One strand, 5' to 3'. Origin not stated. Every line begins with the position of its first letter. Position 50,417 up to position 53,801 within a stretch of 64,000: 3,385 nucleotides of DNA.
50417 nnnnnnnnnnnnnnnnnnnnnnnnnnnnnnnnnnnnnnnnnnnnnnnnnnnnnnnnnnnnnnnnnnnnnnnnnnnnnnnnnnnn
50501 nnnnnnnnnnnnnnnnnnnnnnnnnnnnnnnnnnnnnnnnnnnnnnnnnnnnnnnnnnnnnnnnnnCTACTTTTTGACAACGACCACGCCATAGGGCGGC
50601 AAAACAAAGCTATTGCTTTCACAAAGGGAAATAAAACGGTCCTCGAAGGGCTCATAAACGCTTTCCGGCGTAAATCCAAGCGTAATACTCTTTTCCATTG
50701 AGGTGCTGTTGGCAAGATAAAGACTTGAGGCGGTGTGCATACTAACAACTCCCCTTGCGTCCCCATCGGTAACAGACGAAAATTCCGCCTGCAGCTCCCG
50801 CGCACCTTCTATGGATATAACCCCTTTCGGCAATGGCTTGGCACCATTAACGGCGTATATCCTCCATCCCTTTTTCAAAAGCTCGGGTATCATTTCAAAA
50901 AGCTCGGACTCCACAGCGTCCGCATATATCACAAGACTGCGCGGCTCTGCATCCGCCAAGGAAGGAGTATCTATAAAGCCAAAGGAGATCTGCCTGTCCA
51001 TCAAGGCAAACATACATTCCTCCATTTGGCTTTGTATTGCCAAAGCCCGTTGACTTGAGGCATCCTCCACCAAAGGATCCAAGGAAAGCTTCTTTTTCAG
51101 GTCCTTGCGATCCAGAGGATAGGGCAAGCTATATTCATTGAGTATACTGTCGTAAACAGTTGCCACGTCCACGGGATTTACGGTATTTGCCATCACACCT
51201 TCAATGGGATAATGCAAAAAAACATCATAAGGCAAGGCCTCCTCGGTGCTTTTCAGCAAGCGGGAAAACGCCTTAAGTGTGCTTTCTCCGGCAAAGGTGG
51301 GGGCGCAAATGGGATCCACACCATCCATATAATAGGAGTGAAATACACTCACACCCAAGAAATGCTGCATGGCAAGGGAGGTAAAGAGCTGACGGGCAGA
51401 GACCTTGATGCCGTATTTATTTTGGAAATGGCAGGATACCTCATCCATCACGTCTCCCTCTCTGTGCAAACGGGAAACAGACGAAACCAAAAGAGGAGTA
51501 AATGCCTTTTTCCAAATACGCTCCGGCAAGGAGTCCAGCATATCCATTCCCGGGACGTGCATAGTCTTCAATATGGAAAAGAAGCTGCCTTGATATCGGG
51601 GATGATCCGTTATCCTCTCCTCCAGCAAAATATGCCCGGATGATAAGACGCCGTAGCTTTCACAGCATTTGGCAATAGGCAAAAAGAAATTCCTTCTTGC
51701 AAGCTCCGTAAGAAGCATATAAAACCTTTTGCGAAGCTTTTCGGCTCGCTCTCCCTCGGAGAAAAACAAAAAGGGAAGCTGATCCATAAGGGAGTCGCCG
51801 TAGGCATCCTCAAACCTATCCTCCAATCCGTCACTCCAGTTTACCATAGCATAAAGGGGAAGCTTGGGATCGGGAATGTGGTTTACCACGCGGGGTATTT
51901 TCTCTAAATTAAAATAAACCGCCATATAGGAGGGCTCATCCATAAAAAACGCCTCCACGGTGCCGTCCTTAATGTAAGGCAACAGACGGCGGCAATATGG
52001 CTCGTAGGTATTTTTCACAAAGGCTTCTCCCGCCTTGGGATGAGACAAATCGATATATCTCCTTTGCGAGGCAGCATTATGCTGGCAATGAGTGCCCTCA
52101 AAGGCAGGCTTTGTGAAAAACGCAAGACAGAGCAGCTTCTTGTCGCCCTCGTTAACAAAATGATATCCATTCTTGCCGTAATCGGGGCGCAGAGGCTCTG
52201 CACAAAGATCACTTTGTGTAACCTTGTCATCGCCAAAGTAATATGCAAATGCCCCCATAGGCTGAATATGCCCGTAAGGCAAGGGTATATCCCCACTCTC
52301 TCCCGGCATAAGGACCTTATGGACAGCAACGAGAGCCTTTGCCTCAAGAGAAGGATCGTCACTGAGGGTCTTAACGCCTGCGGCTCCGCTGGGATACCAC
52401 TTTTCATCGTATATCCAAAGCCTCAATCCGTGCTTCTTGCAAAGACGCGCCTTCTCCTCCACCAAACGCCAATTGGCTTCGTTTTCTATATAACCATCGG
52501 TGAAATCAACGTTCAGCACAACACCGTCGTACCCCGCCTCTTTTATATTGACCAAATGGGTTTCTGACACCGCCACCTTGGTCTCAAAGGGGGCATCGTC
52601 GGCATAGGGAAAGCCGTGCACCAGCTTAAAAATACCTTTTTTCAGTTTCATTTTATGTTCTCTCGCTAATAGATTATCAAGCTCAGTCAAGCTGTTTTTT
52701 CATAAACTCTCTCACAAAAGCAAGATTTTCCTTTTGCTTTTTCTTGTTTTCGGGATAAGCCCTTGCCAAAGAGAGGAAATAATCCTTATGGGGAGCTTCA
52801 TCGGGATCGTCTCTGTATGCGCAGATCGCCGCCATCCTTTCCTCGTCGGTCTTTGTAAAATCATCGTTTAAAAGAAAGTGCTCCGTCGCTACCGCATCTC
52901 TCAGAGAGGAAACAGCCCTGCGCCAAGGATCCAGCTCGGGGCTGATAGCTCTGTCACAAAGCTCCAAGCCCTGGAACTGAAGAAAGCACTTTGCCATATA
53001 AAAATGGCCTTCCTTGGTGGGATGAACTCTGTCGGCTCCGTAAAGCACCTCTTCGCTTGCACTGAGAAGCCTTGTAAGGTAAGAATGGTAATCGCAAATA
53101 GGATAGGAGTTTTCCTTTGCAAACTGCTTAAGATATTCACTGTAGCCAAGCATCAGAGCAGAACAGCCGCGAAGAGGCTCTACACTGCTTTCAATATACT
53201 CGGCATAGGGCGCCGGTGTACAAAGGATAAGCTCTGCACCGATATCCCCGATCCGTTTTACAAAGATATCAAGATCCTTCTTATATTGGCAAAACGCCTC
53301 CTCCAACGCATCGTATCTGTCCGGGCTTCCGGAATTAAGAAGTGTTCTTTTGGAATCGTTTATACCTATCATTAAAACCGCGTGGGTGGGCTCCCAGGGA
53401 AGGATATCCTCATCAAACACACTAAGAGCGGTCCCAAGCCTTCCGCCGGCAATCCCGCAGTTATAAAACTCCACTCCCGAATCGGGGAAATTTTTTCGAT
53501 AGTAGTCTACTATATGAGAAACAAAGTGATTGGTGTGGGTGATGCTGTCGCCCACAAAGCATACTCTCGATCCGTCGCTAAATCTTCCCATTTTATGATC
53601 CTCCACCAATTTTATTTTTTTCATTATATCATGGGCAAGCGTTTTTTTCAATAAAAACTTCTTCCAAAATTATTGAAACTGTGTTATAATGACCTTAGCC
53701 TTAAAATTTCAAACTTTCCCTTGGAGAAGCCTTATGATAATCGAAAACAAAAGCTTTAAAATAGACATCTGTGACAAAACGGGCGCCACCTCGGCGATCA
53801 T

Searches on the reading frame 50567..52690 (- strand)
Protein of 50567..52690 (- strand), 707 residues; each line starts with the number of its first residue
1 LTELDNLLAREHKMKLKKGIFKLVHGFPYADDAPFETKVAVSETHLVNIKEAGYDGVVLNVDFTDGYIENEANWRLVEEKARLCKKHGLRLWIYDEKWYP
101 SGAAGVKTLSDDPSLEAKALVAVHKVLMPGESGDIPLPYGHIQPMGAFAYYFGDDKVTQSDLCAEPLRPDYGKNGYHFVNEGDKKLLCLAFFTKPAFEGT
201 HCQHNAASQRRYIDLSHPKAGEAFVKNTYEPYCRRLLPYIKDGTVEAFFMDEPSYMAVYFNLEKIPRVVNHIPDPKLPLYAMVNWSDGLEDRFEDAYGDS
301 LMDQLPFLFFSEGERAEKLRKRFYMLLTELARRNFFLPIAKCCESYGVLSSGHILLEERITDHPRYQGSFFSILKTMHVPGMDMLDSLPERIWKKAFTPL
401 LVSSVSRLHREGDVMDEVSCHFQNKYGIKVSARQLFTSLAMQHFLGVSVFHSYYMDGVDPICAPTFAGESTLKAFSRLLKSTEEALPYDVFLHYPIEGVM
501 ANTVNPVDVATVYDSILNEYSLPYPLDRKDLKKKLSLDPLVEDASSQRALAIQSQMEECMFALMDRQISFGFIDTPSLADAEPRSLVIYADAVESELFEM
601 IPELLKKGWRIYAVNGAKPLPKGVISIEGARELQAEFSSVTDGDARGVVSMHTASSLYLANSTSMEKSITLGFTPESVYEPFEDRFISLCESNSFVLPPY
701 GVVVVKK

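Call 11: find_encoding_contigs(protein=window:50567-52690:-, flank=4000, max_places=10)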
Protein window:50567-52690:- (707 aa): no gene with exactly this product is on record in the collection.

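Call 14: search_protein_families(library=pfam, proteins=[window:50567-52690:-], max_evalue=0.01)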
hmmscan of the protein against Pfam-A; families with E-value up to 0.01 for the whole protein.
window:50567-52690:- (707 aa): 0 families

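Call 15: find_homologous_proteins(query=window:50567-52690:-, max_evalue=1e-10)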
Query window:50567-52690:- (707 aa): 127 proteins with E <= 1e-10 among 8000 candidates; the best 120 are listed.
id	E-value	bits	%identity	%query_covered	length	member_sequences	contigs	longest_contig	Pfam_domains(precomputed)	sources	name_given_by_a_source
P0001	0.0e+0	1592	99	98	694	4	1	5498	-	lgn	-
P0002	0.0e+0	1212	75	98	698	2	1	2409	PF25839.1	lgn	-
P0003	1.3e-283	960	61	98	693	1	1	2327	-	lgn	-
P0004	1.8e-245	834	54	98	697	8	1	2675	-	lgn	-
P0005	4.3e-243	826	54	98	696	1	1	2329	-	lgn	-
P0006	8.4e-242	822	54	98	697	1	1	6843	-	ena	-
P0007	8.0e-240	816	53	98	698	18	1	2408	-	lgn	-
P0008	1.7e-233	795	52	98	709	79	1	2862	-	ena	-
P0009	5.3e-227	773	50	98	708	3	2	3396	-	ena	-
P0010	7.8e-225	766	51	98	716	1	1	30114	-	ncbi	-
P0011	2.3e-222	758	51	98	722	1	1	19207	-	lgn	-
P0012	1.9e-219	748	50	98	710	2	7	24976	-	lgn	-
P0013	8.4e-214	730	48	98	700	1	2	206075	-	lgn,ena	-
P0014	1.3e-212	726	49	98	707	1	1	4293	-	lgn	-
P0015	1.7e-212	725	49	98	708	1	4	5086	-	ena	-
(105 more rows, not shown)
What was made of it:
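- Tried and rejected: The closest relatives of the 707-aa gene are 75% identical or less (call 15).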

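Call 17: find_related_loci(query=A1, collection=genome_contigs, flank=4000)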
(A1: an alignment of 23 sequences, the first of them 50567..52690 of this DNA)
Query A1 (707 aa) in genome_contigs; peptide patterns used: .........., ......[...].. (x = any residue, [..] = any of these).
546 stretches matched a pattern; 525 encode a relative of the query (tblastn E <= 1e-3); the best 80 are kept; 80 distinct loci.
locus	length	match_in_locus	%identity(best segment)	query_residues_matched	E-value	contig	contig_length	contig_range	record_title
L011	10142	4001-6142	47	9-706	0e+0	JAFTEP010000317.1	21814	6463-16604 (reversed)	MAG: Clostridia bacterium isolate RGIG3748 Goat_Rumen.Co__c2722763, whole genome shotgun sequence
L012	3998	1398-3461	32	21-707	1e-108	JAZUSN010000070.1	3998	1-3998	MAG: Acutalibacteraceae bacterium isolate T1900044845_TS20190311.MAGScoT_cleanbin_000010 SGB_2970_k141_1941630, whole ge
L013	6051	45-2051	32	20-691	1e-106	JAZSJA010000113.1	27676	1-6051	MAG: Acutalibacteraceae bacterium isolate T1900044567_TS20190033.MAGScoT_cleanbin_000031 SGB_414_k141_689078, whole geno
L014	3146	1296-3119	33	20-635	1e-103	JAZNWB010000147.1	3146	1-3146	MAG: Congzhengia sp. isolate T1900044785_TS20190251.MAGScoT_cleanbin_000040 SGB_2614_k141_1882984, whole genome shotgun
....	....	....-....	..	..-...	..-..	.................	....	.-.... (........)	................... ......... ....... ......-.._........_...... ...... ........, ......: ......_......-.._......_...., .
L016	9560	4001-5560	36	21-574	5e-94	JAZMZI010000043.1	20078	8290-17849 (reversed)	MAG: Eubacteriales bacterium isolate T1900044750_TS20190416.MAGScoT_cleanbin_000046 SGB_2190_k141_1235118, whole genome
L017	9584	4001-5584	35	21-574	3e-92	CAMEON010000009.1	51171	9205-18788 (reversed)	MAG: uncultured Clostridia bacterium isolate SRR15057928_bin.6_metaWRAP_v1.3_MAG genome assembly, contig: ERZ10407477.22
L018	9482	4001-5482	36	2-501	1e-91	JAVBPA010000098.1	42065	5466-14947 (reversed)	MAG: Eubacteriales bacterium isolate EPI_MAG_00124 c_000002427334, whole genome shotgun sequence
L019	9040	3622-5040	35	21-503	2e-90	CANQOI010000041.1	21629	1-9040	MAG: uncultured Clostridia bacterium isolate Lapin-032__bin8 genome assembly, contig: Lapin-032__NODE_3752_length_21629_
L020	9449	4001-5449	35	21-506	3e-89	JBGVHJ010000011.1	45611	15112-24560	MAG: Eubacteriales bacterium isolate fecal_MAG_346 fecal_MAG_346_contig_0011, whole genome shotgun sequence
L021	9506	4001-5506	36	22-501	2e-87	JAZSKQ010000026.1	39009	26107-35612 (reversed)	MAG: Christensenellaceae bacterium isolate T1900044560_TS20190026.MAGScoT_cleanbin_000011 SGB_358_k141_178445, whole gen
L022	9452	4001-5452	36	21-508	3e-86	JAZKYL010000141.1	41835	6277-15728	MAG: Eubacteriales bacterium isolate T1900045102_TC20190096.MAGScoT_cleanbin_000011 SGB_4764_k141_1067956, whole genome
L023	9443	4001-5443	35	21-506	1e-85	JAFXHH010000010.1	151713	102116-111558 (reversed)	MAG: Clostridia bacterium isolate RGIG6414 Sheep_Rectum-5__c564, whole genome shotgun sequence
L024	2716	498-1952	36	21-497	2e-87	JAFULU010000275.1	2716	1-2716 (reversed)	MAG: Clostridia bacterium isolate RGIG4611 Roe_deer_Rectum-4__c421785, whole genome shotgun sequence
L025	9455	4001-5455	36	21-497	1e-84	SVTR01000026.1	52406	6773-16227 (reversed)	MAG: Oscillospiraceae bacterium isolate SIG700 NODE_14847_length_52406_cov_4.896918, whole genome shotgun sequence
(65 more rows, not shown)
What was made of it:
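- Tried and rejected: The best hit in the genome-collection scan is 47% identical (call 17).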

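Call 19: find_encoding_contigs(protein=P0002, flank=3000, max_places=4)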
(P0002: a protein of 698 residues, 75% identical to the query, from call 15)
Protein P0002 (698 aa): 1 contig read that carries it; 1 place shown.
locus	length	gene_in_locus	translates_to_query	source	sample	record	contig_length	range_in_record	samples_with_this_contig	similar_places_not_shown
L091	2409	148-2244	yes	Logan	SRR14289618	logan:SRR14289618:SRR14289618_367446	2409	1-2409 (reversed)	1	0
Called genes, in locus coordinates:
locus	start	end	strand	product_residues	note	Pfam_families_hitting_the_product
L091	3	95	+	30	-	?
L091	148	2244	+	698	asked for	PF25839:Apionate_lact_C (faint)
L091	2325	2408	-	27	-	?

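Call 20: find_encoding_contigs(protein=P0003, flank=3000, max_places=4)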
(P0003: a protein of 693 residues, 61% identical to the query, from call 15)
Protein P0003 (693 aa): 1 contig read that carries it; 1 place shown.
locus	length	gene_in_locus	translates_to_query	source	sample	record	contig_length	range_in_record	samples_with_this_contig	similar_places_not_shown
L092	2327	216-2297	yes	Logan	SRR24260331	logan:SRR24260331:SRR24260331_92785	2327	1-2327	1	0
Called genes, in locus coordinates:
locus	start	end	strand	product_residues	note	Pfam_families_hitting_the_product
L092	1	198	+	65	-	?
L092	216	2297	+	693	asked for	-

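Call 21: find_encoding_contigs(protein=P0006, flank=3000, max_places=4)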
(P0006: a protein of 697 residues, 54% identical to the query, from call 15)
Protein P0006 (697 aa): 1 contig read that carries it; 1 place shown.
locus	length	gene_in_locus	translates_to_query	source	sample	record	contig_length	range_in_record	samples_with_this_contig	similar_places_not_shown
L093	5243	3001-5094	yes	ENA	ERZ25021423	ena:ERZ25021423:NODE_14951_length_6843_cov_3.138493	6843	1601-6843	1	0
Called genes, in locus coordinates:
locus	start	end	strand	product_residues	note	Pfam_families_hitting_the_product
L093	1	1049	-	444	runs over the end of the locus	PF01595:CNNM, PF00571:CBS (faint), PF03471:CorC_HlyC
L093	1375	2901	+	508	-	-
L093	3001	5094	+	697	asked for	-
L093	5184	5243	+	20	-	?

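Call 33: find_encoding_contigs(protein=P0001, flank=6000, max_places=5)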
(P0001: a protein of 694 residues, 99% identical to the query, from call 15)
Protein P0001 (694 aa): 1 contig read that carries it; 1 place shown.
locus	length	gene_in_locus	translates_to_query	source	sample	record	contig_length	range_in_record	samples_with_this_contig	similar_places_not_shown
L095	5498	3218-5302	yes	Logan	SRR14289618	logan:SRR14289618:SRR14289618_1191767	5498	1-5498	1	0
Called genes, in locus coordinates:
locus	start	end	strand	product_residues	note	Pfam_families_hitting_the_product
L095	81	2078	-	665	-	-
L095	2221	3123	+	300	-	PF00657:Lipase_GDSL, PF13472:Lipase_GDSL_2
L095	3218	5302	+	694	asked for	-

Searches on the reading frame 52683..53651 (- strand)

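Call 14: search_protein_families(library=pfam, proteins=[window:52683-53651:-], max_evalue=0.01)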
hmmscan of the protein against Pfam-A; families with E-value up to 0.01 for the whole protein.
window:52683-53651:- (322 aa): 2 families
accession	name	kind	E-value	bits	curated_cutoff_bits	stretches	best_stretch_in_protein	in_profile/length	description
PF13472.12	Lipase_GDSL_2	-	6.9e-12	46.7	32.9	1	32-216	1-176/178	GDSL-like Lipase/Acylhydrolase family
PF00657.28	Lipase_GDSL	-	7.8e-11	42.9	23.6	1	31-223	2-208/208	GDSL-like Lipase/Acylhydrolase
